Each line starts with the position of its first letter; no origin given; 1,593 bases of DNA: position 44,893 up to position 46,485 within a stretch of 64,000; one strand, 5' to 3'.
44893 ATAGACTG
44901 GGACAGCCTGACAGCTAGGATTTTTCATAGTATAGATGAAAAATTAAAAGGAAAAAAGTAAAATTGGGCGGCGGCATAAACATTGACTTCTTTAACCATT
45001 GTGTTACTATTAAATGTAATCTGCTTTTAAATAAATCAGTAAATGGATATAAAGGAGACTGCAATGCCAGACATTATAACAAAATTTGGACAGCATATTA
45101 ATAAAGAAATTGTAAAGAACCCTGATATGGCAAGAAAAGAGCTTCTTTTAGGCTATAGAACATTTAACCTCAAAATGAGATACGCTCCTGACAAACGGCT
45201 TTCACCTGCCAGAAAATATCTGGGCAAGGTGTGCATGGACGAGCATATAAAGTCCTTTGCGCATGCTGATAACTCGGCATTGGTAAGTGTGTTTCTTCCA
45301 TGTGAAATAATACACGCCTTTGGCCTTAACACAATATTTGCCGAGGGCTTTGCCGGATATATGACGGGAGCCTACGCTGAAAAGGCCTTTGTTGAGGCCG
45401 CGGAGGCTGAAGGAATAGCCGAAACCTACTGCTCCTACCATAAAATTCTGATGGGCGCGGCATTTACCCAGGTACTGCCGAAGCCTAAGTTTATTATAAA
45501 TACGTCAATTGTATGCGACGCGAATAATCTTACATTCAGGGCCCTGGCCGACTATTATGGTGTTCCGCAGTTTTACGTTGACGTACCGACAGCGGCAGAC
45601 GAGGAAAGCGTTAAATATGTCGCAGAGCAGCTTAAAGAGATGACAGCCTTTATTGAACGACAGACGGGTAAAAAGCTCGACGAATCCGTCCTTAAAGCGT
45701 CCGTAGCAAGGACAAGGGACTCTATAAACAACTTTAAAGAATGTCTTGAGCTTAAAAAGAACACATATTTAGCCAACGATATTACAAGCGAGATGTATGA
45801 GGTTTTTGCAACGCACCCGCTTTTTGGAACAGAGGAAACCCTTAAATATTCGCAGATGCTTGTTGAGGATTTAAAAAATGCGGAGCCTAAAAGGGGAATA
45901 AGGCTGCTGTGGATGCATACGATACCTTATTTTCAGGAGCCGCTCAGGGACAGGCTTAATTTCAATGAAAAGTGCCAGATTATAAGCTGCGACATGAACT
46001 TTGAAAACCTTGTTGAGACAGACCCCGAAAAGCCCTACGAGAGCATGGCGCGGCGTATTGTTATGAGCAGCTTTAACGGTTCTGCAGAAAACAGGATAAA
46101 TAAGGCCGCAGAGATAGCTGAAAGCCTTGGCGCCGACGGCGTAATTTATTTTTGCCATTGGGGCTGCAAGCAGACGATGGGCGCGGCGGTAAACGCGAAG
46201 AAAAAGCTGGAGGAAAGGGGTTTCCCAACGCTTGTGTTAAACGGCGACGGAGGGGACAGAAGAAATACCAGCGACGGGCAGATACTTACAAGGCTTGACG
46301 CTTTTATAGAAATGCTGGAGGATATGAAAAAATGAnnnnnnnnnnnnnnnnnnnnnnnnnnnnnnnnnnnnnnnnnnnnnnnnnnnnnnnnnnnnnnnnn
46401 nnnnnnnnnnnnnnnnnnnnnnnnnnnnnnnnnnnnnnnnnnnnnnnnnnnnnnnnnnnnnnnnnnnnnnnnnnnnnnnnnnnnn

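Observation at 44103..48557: Atypical 2-hydroxyacyl-CoA dehydratase module bracketed by an XRE regulator and a catalytically dead ImmA-like protein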

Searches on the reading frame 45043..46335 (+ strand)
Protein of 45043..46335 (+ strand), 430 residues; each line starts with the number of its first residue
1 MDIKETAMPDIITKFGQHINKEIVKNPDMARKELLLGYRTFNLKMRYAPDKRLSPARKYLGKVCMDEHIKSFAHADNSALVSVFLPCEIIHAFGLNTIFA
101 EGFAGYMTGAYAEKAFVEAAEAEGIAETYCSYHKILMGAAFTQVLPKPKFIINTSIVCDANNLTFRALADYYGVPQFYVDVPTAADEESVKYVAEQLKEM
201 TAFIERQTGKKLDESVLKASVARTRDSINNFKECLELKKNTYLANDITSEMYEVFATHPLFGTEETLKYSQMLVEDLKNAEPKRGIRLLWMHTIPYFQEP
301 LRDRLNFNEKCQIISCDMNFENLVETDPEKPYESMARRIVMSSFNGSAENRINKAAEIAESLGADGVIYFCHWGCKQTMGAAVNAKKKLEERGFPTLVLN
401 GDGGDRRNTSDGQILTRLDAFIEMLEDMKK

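Call 3: search_protein_families(library=pfam, proteins=[window:45043-46335:+], max_evalue=0.1)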
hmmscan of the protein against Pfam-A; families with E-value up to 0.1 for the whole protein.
window:45043-46335:+ (430 aa): 2 families
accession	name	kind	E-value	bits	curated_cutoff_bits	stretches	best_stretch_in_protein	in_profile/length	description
PF06050.19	HGD-D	-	1.8e-68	232.1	28.4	1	83-425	2-342/342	2-hydroxyglutaryl-CoA dehydratase, D-component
PF16125.10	DUF4837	-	0.0081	15.7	25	1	140-229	52-142/295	Domain of unknown function (DUF4837)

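Call 4: search_protein_families(library=ncbifam, proteins=[window:45043-46335:+], max_evalue=0.1)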
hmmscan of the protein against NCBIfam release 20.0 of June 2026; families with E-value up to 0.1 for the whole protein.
window:45043-46335:+ (430 aa): 8 families
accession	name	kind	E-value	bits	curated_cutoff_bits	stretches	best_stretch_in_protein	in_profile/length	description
NF052455.1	HyiscapDhHadB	equivalog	2.8e-22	78.9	750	2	82-280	34-241/398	(R)-2-hydroxyisocaproyl-CoA dehydratase subunit alpha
NF040772.1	double_cubane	equivalog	6.2e-21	74.8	350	2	316-425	264-372/372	double-cubane-cluster-containing anaerobic reductase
TIGR03191.1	benz_CoA_bzdO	equivalog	1.5e-19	70.6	448.6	2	114-256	72-222/430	benzoyl-CoA reductase, bzd-type, subunit O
TIGR02260.1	benz_CoA_red_B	equivalog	8.5e-05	21.4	486.55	0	115-275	70-244/413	benzoyl-CoA reductase subunit B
TIGR03190.1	benz_CoA_bzdN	equivalog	0.0002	20.3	453.8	1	348-426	298-372/377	benzoyl-CoA reductase, bzd-type, subunit N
NF052456.1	HyiscapDhHadC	equivalog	0.0036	16.3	700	1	189-425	132-372/372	(R)-2-hydroxyisocaproyl-CoA dehydratase subunit beta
TIGR02263.1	benz_CoA_red_C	equivalog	0.0068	15.4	421.15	1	176-265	122-211/380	benzoyl-CoA reductase subunit C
TIGR01862.1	N2-ase-Ialpha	subfamily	0.041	12.5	486.05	1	164-240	254-321/444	nitrogenase component I subunit alpha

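Call 26: search_solved_structures(query=window:45043-46335:+, max_evalue=0.01)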
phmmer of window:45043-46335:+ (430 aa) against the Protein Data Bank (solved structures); distinct sequences matched with E-value up to 0.01: 5.
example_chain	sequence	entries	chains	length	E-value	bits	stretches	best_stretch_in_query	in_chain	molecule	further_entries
8s02_A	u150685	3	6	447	9.1e-17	64.2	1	114-257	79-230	BzdO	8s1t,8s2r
7yyl_C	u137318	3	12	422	2.5e-12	49.6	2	83-240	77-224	Dehydratase family protein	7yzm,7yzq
6eno_A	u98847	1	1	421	4.4e-12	48.8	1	83-240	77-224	Dehydratase family protein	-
9g87_A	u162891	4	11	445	7.2e-10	41.5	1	189-278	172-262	3-methylbenzoyl-CoA reductase beta subunit MbdO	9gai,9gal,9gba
3o3m_A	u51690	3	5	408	1.3e-09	40.7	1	82-277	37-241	alpha subunit 2-hydroxyisocaproyl-CoA dehydratase | alpha-subunit 2-hydroxyisocaproyl-CoA dehydratase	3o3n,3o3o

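Call 33: find_homologous_proteins(query=window:45043-46335:+, max_evalue=1e-20)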
Query window:45043-46335:+ (430 aa): 507 proteins with E <= 1e-20 among 8000 candidates; the best 120 are listed.
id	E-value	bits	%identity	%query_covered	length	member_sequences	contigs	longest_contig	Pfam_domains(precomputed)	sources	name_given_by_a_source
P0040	4.9e-289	976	100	100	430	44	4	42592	PF06050.20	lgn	-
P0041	3.8e-243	825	84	98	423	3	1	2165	PF06050.20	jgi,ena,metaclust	metaclust:\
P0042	1.4e-242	823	83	98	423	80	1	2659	PF06050.20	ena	-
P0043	4.4e-242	821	83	98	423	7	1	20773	PF06050.20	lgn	-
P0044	9.2e-240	814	82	98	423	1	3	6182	PF06050.20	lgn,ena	-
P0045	3.6e-234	795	80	98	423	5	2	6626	PF06050.20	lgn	-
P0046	1.4e-227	773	79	98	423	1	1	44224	PF06050.20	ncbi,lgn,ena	-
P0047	5.0e-227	772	77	98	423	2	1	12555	PF06050.20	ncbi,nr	ncbi:MAG: 2-hydroxyacyl-CoA dehydratase family protein [Clostridiales bacterium]|nr:2-hydroxyacyl-Co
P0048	9.2e-226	767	75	98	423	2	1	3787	PF06050.20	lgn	-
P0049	1.0e-223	761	75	98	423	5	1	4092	PF06050.20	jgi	-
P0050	5.0e-221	752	75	98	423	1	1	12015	PF06050.20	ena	-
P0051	1.4e-220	750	76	98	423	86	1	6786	PF06050.20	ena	-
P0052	4.2e-220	749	73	98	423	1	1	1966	PF06050.20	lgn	-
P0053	2.2e-219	746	74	98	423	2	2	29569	PF06050.20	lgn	-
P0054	6.8e-217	738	72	98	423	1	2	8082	PF06050.20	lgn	-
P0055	4.7e-215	732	74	98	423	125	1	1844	PF06050.20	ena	-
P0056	7.1e-190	649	83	77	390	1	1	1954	PF06050.20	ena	-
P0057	2.2e-163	562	56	98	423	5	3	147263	PF06050.20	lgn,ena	-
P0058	2.3e-162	559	57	98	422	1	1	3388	PF06050.20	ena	-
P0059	8.3e-162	557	57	97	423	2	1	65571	PF06050.20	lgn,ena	-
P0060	7.8e-160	550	55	98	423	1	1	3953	PF06050.20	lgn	-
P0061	1.9e-159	549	55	98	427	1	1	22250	PF06050.20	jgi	jgi:benzoyl-CoA reductase/2-hydroxyglutaryl-CoA dehydratase subunit BcrC/BadD/HgdB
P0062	2.0e-159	549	55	99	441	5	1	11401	PF06050.20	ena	-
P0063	3.5e-159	548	55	98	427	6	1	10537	PF06050.20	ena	-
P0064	5.4e-159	548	55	98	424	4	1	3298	PF06050.20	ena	-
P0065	6.2e-159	547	55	98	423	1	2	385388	PF06050.20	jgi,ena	-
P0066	1.4e-158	546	57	98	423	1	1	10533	PF06050.20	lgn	-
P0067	5.3e-158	544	55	98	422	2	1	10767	PF06050.20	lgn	-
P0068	6.7e-157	541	55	97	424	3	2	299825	PF06050.20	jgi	jgi:benzoyl-CoA reductase/2-hydroxyglutaryl-CoA dehydratase subunit BcrC/BadD/HgdB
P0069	1.1e-156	540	54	99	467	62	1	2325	PF06050.20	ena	-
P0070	2.0e-156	539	55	97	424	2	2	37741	PF06050.20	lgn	-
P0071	2.6e-156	539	54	98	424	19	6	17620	PF06050.20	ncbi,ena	-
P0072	2.9e-156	539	55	97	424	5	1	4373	PF06050.20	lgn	-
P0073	5.6e-156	538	54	99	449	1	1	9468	PF06050.20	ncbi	-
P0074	1.0e-155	537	55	98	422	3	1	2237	PF06050.20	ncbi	-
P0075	1.1e-155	537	53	97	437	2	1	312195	PF06050.20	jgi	-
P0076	1.7e-155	536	53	98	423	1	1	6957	PF06050.20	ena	-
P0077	2.5e-155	536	54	98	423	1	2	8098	PF06050.20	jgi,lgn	jgi:benzoyl-CoA reductase/2-hydroxyglutaryl-CoA dehydratase subunit BcrC/BadD/HgdB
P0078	3.1e-155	535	54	97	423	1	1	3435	PF06050.20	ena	-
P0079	7.8e-155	534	54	97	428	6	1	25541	PF06050.20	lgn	-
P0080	4.0e-154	532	54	97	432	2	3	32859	PF06050.20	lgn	-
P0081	6.5e-154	531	53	98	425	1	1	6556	PF06050.20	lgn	-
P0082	7.8e-154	531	54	98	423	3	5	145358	PF06050.20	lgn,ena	-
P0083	8.3e-154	530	52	98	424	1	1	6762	PF06050.20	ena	-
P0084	1.0e-153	530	54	97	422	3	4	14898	PF06050.20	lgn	-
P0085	1.1e-153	530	52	98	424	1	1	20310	PF06050.20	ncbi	-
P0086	1.3e-153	530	54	99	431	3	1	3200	PF06050.20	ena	-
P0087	1.9e-153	529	55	97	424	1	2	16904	PF06050.20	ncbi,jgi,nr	ncbi:MAG: 2-hydroxyacyl-CoA dehydratase family protein [Oscillibacter sp.]|jgi:benzoyl-CoA reductase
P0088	2.3e-153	529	54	98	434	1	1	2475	PF06050.20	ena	-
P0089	4.2e-153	528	54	97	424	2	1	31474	PF06050.20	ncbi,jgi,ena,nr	ncbi:MAG: 2-hydroxyacyl-CoA dehydratase family protein [Oscillibacter sp.]|jgi:benzoyl-CoA reductase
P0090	4.7e-153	528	55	98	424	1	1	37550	PF06050.20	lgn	-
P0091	5.0e-153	528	54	97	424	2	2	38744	PF06050.20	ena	-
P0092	5.5e-153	528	53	98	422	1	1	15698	PF06050.20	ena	-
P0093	4.0e-152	525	52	98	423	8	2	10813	PF06050.20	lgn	-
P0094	6.4e-152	524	54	97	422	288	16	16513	PF06050.20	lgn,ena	-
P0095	8.8e-152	524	81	64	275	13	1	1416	PF06050.20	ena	-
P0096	8.9e-152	524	52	97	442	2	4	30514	PF06050.20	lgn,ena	-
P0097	2.2e-151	522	52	98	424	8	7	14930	PF06050.20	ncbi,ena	-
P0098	3.2e-151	522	52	98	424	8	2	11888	PF06050.20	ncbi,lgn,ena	-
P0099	4.2e-151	522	55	97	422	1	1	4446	PF06050.20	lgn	-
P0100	6.7e-151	521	55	97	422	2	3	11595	PF06050.20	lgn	-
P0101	8.0e-151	521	54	97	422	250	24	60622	PF06050.20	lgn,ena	-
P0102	1.1e-150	520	53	97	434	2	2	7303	PF06050.20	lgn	-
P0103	1.3e-150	520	52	98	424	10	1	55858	PF06050.20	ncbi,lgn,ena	-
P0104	1.4e-150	520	53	97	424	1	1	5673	PF06050.20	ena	-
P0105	1.6e-150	520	53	98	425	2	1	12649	PF06050.20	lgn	-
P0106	2.2e-150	519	53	98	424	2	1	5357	PF06050.20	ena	-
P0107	4.7e-150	518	53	98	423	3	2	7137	PF06050.20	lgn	-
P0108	8.1e-150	517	54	97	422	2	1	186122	PF06050.20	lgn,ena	-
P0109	8.4e-150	517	51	98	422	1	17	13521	PF06050.20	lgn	-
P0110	1.4e-149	517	52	98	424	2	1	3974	PF06050.20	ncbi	ncbi:MAG: 2-hydroxyacyl-CoA dehydratase subunit D, partial [Anaerovoracaceae bacterium]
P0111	1.5e-149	517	51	98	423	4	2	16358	PF06050.20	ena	-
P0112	1.5e-149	516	54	97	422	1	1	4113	PF06050.20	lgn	-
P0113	1.6e-149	516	54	97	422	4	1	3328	PF06050.20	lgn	-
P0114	1.7e-149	516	55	92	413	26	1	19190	PF06050.20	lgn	-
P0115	3.9e-149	515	51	98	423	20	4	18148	PF06050.20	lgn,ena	-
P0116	3.9e-149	515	52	98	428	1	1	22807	PF06050.20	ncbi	-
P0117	8.0e-149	514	51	98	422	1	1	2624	PF06050.20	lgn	-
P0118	9.6e-149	514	54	97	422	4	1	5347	PF06050.20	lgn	-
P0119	1.1e-148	514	52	97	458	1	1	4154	PF06050.20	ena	-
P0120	1.5e-148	513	53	98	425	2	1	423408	PF06050.20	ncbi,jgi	ncbi:MAG: 2-hydroxyacyl-CoA dehydratase subunit D [Anaerovoracaceae bacterium]|jgi:benzoyl-CoA reduc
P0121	2.5e-148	512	52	98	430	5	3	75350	PF06050.20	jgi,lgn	jgi:benzoyl-CoA reductase/2-hydroxyglutaryl-CoA dehydratase subunit BcrC/BadD/HgdB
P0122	2.5e-148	512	52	98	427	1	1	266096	PF06050.20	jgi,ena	jgi:benzoyl-CoA reductase/2-hydroxyglutaryl-CoA dehydratase subunit BcrC/BadD/HgdB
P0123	2.5e-148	512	51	98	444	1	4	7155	PF06050.20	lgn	-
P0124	4.1e-148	512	53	97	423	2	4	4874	PF06050.20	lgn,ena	-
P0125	4.1e-148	512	51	98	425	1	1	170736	PF06050.20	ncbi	-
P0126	6.3e-148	511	52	98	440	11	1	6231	PF06050.20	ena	-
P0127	6.6e-148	511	52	98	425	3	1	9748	PF06050.20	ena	-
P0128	7.4e-148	511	52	97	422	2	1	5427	PF06050.20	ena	-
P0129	1.4e-147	510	52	98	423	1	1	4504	PF06050.20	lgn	-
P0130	1.6e-147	510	51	98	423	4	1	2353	PF06050.20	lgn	-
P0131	2.1e-147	509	52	98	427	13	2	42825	PF06050.20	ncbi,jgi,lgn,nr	ncbi:MAG: 2-hydroxyacyl-CoA dehydratase family protein [Lachnospiraceae bacterium]|jgi:benzoyl-CoA r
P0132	1.1e-146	507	52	97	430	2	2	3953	PF06050.20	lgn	-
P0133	1.2e-146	507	51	98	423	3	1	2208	PF06050.20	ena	-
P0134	5.6e-146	505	50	98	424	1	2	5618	PF06050.20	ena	-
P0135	6.7e-146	504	51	98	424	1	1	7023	PF06050.20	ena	-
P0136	7.1e-146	504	52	99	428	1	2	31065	PF06050.20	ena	-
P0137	9.6e-146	504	51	98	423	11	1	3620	PF06050.20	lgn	-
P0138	1.3e-145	504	51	98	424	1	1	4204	PF06050.20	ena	-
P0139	1.4e-145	503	51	98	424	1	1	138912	PF06050.20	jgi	jgi:benzoyl-CoA reductase/2-hydroxyglutaryl-CoA dehydratase subunit BcrC/BadD/HgdB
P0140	2.4e-145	503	50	97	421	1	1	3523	PF06050.20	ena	-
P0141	2.9e-145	502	52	98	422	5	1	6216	PF06050.20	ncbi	-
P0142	2.9e-145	502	53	97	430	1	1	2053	PF06050.20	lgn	-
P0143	5.5e-145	501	54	97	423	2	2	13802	PF06050.20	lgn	-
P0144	1.3e-144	500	52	97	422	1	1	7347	PF06050.20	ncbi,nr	ncbi:MAG: 2-hydroxyacyl-CoA dehydratase [Clostridia bacterium]|nr:2-hydroxyacyl-CoA dehydratase [Clo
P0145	2.1e-144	499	51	98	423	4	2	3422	PF06050.20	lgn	-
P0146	3.6e-144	499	50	98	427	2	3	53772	PF06050.20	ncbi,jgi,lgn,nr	ncbi:MAG: 2-hydroxyacyl-CoA dehydratase family protein [Eubacterium sp.]|nr:2-hydroxyacyl-CoA dehydr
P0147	5.2e-144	498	51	98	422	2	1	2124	PF06050.20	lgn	-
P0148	7.5e-144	498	53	97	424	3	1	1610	PF06050.20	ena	-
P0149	1.4e-143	497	51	98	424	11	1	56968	PF06050.20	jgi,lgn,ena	-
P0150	1.5e-143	497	50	98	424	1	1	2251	PF06050.20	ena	-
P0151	3.1e-143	496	51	99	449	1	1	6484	PF06050.20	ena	-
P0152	3.8e-143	495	49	97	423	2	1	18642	PF06050.20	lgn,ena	-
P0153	4.2e-143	495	51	98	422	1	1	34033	PF06050.20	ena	-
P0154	4.4e-143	495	51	97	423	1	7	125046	PF06050.20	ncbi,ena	-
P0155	5.2e-143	495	52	98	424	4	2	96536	PF06050.20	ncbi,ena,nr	ncbi:MAG: 2-hydroxyacyl-CoA dehydratase [Eubacterium sp.]|nr:2-hydroxyacyl-CoA dehydratase [Eubacter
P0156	6.2e-143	495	51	98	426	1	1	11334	PF06050.20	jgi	jgi:benzoyl-CoA reductase/2-hydroxyglutaryl-CoA dehydratase subunit BcrC/BadD/HgdB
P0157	7.3e-143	494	52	98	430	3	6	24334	PF06050.20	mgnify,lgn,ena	mgnify:CR=1 FL=1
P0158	8.6e-143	494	51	97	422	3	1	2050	PF06050.20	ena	-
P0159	9.3e-143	494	51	98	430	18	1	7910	PF06050.20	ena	-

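Call 34: find_encoding_contigs(protein=P0057, flank=8000, max_places=2)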
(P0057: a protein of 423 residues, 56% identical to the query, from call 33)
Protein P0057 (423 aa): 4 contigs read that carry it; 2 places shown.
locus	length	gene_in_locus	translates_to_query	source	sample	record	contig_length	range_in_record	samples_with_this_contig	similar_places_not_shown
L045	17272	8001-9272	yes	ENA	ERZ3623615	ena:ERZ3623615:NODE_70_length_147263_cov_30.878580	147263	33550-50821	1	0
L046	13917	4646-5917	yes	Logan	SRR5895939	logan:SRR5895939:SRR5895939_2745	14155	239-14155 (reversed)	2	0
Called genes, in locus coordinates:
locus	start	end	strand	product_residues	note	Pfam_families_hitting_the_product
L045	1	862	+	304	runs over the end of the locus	PF01180:DHO_dh, PF01207:Dus, PF03060:NMO (faint)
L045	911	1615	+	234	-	PF00215:OMPdecase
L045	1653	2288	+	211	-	PF00156:Pribosyltran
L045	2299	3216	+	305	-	PF02729:OTCace_N, PF00185:OTCace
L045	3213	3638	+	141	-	PF01948:PyrI, PF02748:PyrI_C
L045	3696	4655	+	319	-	PF00892:EamA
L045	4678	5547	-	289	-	PF04055:Radical_SAM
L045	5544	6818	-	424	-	PF12897:Asp_aminotransf, PF00155:Aminotran_1_2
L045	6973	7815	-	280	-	PF07934:OGG_N, PF00730:HhH-GPD, PF00633:HHH (faint)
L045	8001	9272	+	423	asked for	PF06050:HGD-D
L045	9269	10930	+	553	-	PF06050:HGD-D, PF01869:BcrAD_BadFG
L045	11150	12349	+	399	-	PF20706:GT4-conflict, PF13439:Glyco_transf_4, PF13579:Glyco_trans_4_4, PF00534:Glycos_transf_1, PF13692:Glyco_trans_1_4, PF13524:Glyco_trans_1_2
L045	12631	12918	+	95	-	-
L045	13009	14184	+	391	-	PF13433:Peripla_BP_5 (weak), PF13458:Peripla_BP_6, PF01094:ANF_receptor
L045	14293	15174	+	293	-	PF02653:BPD_transp_2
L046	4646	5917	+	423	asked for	PF06050:HGD-D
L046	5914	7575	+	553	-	PF06050:HGD-D, PF01869:BcrAD_BadFG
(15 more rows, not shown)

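Call 35: find_encoding_contigs(protein=P0120, flank=8000, max_places=2)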
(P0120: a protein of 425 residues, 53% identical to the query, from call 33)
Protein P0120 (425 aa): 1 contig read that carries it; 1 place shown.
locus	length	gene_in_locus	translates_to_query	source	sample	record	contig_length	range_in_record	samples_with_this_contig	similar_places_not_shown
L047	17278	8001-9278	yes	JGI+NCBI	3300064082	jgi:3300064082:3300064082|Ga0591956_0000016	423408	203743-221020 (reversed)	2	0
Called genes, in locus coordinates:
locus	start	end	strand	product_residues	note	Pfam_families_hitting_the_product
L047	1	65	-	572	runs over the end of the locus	-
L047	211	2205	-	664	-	-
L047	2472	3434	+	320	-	PF06541:ABC_trans_CmpB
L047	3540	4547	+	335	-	-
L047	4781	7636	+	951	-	PF09479:Flg_new, PF12892:FctA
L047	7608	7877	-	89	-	-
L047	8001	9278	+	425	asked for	PF06050:HGD-D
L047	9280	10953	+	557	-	PF06050:HGD-D, PF01869:BcrAD_BadFG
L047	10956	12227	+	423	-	PF07690:MFS_1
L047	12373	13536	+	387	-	PF00990:GGDEF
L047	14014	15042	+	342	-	PF05738:Cna_B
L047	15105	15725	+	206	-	-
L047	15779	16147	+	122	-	-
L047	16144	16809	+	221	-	PF10502:Peptidase_S26, PF00717:Peptidase_S24 (weak)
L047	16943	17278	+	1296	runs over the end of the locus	PF09479:Flg_new, PF00092:VWA (weak), PF13519:VWA_2, PF24558:DUF7604 (weak)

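Call 36: find_encoding_contigs(protein=P0101, flank=8000, max_places=2)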
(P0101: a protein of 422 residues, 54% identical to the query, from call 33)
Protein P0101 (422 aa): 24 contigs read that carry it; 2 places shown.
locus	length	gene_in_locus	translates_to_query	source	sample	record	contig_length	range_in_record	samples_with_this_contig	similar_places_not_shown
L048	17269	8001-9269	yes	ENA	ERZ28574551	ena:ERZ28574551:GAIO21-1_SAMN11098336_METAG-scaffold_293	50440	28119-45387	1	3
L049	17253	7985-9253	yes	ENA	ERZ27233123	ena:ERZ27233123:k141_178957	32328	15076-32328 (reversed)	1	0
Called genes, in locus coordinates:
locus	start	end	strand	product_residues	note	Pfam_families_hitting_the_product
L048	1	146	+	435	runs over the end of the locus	PF07693:KAP_NTPase, PF13401:AAA_22 (faint)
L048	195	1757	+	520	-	PF12161:HsdM_N, PF02384:N6_Mtase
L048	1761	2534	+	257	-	-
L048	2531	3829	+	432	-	-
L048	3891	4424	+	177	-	PF01420:Methylase_S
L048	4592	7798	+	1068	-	PF04313:HSDR_N, PF00270:DEAD, PF04851:ResIII, PF18766:SWI2_SNF2, PF22679:T1R_D3-like, PF12008:EcoR124_C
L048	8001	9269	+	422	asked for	PF06050:HGD-D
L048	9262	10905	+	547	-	PF06050:HGD-D, PF01869:BcrAD_BadFG, PF02782:FGGY_C (weak)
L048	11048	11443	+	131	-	-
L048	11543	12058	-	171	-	PF14512:TM1586_NiRdase (faint), PF00881:Nitroreductase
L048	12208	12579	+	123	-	PF01638:HxlR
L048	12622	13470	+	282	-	PF02645:DegV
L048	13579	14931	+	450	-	PF03023:MurJ, PF01554:MatE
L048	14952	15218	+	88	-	-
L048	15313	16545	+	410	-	PF13173:AAA_14, PF13635:DUF4143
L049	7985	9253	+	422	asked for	PF06050:HGD-D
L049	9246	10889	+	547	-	PF06050:HGD-D, PF01869:BcrAD_BadFG, PF02782:FGGY_C (weak)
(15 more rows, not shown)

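Call 69: search_protein_families(library=padloc, proteins=[window:45064-46335:+], max_evalue=0.01)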
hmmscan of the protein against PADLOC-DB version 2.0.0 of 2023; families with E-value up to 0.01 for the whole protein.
window:45064-46335:+ (423 aa): 0 families
